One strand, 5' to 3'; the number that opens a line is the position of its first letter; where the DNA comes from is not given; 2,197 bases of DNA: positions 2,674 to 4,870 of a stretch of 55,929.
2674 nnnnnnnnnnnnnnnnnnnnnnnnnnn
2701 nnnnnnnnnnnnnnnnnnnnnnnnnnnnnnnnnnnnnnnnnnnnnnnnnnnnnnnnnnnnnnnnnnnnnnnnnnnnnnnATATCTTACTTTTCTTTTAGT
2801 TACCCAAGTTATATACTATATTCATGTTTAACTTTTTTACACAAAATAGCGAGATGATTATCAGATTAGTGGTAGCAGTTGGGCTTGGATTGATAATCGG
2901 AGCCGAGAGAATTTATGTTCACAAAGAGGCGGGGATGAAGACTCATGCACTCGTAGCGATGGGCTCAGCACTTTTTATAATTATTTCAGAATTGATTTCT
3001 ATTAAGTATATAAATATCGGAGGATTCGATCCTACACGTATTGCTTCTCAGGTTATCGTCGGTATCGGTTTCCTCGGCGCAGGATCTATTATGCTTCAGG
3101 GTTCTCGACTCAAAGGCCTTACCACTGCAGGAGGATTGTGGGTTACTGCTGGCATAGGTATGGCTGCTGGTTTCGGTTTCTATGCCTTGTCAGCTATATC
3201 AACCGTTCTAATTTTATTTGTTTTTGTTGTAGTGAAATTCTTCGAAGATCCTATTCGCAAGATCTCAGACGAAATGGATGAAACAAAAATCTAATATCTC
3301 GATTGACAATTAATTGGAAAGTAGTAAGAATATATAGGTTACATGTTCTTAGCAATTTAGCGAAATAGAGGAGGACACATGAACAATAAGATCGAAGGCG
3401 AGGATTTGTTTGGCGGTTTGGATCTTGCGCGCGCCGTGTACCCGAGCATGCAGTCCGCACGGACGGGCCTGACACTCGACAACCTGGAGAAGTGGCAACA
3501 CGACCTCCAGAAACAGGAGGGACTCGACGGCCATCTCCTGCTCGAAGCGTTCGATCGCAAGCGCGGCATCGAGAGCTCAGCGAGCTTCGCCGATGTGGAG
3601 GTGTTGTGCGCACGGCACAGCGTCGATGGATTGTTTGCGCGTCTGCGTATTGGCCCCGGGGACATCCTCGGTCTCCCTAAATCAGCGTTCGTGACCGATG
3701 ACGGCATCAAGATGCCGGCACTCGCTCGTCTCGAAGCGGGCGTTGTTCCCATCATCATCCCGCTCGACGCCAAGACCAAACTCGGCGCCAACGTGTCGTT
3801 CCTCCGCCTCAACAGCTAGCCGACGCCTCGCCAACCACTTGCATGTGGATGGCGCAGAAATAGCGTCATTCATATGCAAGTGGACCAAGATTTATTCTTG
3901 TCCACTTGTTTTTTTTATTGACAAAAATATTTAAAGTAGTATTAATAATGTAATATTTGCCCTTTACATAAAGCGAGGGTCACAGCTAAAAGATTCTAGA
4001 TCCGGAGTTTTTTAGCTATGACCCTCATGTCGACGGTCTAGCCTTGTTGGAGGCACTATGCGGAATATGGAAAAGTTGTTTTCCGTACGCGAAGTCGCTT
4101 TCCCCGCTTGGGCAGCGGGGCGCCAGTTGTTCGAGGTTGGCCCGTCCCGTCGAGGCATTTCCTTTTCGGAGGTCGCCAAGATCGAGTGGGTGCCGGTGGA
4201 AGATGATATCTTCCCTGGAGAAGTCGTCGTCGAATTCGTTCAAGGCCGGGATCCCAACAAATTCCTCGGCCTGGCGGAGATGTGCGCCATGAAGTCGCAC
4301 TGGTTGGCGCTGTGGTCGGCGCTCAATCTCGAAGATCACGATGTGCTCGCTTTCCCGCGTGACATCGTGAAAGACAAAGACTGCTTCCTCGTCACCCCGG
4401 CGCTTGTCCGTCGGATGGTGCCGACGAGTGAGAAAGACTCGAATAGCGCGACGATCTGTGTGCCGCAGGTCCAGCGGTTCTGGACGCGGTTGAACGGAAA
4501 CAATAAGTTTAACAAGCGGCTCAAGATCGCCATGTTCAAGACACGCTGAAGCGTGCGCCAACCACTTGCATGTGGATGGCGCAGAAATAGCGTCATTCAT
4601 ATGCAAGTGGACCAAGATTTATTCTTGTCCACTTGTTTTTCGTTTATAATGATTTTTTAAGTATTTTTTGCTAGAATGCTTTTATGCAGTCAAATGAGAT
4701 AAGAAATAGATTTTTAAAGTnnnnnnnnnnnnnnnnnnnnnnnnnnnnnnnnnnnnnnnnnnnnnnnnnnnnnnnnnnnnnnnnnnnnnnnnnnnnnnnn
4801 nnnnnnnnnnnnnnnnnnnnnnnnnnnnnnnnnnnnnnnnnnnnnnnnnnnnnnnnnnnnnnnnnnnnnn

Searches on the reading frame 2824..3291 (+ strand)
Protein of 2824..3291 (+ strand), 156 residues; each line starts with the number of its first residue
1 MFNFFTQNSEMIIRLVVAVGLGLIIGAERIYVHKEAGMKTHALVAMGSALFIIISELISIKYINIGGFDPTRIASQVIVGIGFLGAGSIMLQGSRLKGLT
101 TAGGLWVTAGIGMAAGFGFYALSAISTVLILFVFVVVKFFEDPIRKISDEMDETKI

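Call 7: search_protein_families(library=pfam, proteins=[window:2824-3291:+], max_evalue=1)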
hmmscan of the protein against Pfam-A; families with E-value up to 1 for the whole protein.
window:2824-3291:+ (156 aa): 2 families
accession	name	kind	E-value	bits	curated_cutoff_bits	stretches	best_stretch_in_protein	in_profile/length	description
PF02308.21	MgtC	-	2.2e-34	118.8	31.4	1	15-141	1-119/121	MgtC family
PF14985.11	TM140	-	0.028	14.8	30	1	80-141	111-168/180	TM140 protein family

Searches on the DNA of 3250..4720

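Call 75: search_rna_families(source=window, start=3250, end=4720, threshold=evalue, max_evalue=10)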
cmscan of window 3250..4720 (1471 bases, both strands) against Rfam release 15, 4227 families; matches with E-value up to 10: 9.
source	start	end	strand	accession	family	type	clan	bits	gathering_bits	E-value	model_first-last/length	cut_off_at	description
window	3833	3933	+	RF02629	RmaA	Gene; sRNA;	-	23.6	57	0.24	1-113/113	no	Regulator of motility and amylovoran A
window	3822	3859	+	RF01533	TB10Cs4H3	Gene; snRNA; snoRNA; HACA-box;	-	18.9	45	1.1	1-67/67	no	Trypanosomatid snoRNA TB10Cs4H3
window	3974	4027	+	RF04209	MIR7533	Gene; miRNA;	-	18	230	0.87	1-249/249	no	MIR7533 microRNA precursor family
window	3833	3889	+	RF03793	MIR810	Gene; miRNA;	-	15.6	170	6.4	1-223/223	no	MIR810 microRNA precursor family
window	4562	4610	+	RF04128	MIR8562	Gene; miRNA;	-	15.1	211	7.7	1-242/242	no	MIR8562 microRNA precursor family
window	3833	3950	+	RF01264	snR83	Gene; snRNA; snoRNA; HACA-box;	CL00023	14.9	75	1.4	1-308/308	no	Small nucleolar RNA snR83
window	3834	3884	+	RF04207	MIR5048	Gene; miRNA;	-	13.4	160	2.2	1-356/356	no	MIR5048 microRNA precursor family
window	3871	3937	-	RF01478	rli47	Gene; sRNA;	-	11.1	200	3.3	1-508/508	no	Listeria sRNA rli47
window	4323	4427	+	RF00023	tmRNA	Gene;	CL00001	8.2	47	0.99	186-290/374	no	transfer-messenger RNA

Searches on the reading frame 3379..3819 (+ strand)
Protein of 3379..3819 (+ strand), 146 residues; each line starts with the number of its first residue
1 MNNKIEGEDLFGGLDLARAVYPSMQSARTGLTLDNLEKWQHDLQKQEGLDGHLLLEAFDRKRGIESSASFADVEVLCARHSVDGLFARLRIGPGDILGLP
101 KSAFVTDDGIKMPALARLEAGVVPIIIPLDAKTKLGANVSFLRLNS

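Call 7: search_protein_families(library=pfam, proteins=[window:3379-3816:+], max_evalue=1)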
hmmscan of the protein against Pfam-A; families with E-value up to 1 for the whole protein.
window:3379-3816:+ (146 aa): 0 families

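Call 16: search_protein_families(library=ncbifam, proteins=[window:3379-3816:+], max_evalue=1)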
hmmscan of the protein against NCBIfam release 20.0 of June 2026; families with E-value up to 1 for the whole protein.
window:3379-3816:+ (146 aa): 0 families

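Call 17: search_protein_families(library=phrogs, proteins=[window:3379-3816:+], max_evalue=1)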
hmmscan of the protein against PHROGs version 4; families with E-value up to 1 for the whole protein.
window:3379-3816:+ (146 aa): 0 families

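Call 18: search_protein_families(library=padloc, proteins=[window:3379-3816:+], max_evalue=1)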
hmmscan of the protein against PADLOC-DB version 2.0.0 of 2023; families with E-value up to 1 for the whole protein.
window:3379-3816:+ (146 aa): 0 families

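Call 19: find_homologous_proteins(query=window:3379-3816:+, max_evalue=0.01)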
Query window:3379-3816:+: 152 candidates shared short words with the query, none scored E <= 0.01.

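Call 28: list_cluster_members(proteins=[P0001, window:3379-3816:+, window:4684-6447:+])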
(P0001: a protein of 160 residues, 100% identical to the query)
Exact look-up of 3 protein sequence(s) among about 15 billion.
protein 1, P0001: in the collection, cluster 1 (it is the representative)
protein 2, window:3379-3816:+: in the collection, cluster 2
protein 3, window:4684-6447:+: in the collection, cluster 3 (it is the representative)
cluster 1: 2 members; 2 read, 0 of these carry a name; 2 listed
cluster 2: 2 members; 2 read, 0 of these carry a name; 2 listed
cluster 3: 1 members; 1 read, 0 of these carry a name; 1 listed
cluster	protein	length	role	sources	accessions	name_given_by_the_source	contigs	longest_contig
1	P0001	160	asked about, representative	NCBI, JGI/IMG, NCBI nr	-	-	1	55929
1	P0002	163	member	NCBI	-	-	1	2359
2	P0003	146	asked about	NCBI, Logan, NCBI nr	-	-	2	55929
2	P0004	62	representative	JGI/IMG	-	-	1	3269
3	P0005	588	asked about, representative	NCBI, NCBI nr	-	-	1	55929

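Call 30: find_encoding_contigs(protein=window:3379-3819:+, flank=10000)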
Protein window:3379-3819:+ (146 aa): 2 contigs read that carry it; 2 places shown.
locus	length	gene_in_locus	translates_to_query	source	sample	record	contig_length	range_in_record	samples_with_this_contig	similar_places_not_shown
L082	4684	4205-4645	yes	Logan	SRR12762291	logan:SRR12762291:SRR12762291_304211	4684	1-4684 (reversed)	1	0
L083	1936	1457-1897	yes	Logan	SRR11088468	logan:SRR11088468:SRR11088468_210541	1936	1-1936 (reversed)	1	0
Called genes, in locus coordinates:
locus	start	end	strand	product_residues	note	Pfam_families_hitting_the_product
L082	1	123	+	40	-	?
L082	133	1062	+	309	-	PF02618:YceG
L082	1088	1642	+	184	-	PF00929:RNase_T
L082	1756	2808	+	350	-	PF02540:NAD_synthase, PF03054:tRNA_Me_trans, PF20259:tRNA_Me_trans_M, PF20258:tRNA_Me_trans_C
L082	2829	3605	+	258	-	PF00459:Inositol_P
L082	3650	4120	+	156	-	PF02308:MgtC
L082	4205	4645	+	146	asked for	-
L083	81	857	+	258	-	PF00459:Inositol_P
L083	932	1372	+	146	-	PF02308:MgtC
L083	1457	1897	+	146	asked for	-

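Call 45: predict_structure(protein=window:3379-3816:+)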
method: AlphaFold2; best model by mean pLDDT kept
length: 146 residues; sequences in the alignment: 1
mean_pLDDT: 32.0   pTM: 0.22
mean pLDDT of the five models: 32.0, 31.3, 31.2, 30.5, 27.5
residues with pLDDT >= 90: 0; 70-90: 0; 50-70: 0; < 50: 146
segments of 3 or more residues with pLDDT < 50: 1-146
pLDDT, mean of each block of 10 residues (from residue 1): 29 34 31 40 39 28 27 31 32 31 31 31 36 32 27
secondary structure, 60 per line:
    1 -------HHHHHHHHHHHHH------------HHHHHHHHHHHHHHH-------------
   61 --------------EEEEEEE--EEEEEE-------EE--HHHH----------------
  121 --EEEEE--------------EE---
elements in order: H8-20 H33-47 E75-81 E84-89 H101-104 E123-127

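Call 52: find_homologous_proteins(query=A1, max_evalue=0.01)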
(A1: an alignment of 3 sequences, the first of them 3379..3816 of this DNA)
Query A1 (3 sequences) (146 aa, profile of the alignment): 2 proteins with E <= 0.01 among 2041 candidates.
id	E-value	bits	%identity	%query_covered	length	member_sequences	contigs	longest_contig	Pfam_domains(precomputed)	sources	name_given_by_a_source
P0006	8.3e-75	268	34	90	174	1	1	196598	-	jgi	jgi:hypothetical protein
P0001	7.5e-67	242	24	48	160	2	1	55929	-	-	-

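Call 58: find_related_loci(query=A1, collection=viral_contigs, flank=5000)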
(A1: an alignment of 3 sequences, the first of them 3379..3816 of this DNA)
Query A1 (146 aa) in viral_contigs; peptide patterns used: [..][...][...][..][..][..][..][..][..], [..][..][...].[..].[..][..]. (x = any residue, [..] = any of these).
81 stretches matched a pattern, but none encodes a relative of the query by tblastn (E <= 1e-3).

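Call 67: search_solved_structures(query=A1, max_evalue=10)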
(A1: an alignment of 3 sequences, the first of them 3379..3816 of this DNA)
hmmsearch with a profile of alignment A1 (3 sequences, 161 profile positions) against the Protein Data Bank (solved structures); distinct sequences matched with E-value up to 10: 1.
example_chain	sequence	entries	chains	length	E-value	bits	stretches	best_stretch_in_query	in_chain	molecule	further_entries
4p3m_A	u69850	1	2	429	1.6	11.9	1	13-123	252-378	Serine hydroxymethyltransferase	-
